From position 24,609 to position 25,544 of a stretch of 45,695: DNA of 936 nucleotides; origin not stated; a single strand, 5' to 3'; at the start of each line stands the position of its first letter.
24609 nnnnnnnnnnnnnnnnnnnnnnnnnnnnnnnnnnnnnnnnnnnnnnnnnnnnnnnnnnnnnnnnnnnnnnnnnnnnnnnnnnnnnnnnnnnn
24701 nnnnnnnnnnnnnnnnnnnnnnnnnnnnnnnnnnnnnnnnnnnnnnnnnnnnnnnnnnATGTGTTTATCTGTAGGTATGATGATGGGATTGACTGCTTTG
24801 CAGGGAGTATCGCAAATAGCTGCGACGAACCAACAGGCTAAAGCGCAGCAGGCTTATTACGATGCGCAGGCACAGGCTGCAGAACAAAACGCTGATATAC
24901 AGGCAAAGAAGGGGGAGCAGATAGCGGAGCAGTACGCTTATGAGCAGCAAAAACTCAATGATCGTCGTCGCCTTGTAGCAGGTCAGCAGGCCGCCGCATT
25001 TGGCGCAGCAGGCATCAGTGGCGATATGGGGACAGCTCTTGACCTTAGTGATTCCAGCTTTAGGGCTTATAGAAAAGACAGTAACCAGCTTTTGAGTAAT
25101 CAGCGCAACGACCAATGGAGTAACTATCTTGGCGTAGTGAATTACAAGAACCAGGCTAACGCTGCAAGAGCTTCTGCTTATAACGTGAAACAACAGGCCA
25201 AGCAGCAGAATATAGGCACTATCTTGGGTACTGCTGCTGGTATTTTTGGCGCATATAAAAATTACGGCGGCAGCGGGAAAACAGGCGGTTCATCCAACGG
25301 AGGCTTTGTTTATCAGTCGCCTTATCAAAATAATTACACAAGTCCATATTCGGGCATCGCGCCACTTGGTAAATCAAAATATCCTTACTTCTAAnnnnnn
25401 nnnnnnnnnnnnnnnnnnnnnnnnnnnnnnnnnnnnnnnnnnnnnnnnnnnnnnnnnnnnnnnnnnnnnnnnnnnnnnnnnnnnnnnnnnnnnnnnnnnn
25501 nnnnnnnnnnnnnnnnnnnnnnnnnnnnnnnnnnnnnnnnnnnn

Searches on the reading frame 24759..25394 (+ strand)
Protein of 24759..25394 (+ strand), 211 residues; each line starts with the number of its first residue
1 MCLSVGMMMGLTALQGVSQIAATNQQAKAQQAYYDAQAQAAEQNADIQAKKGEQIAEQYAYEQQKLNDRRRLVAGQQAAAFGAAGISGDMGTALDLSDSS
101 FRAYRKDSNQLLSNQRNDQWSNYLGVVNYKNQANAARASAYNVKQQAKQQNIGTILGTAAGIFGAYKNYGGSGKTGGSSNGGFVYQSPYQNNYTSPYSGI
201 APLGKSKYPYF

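Call 6: search_protein_families(library=phrogs, proteins=[window:24759-25394:+], max_evalue=0.0001)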
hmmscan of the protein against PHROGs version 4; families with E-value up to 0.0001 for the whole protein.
window:24759-25394:+ (211 aa): 1 family
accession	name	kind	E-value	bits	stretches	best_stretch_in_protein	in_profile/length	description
phrog_418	-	head and packaging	8.7e-18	66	1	1-175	1-162/166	internal virion protein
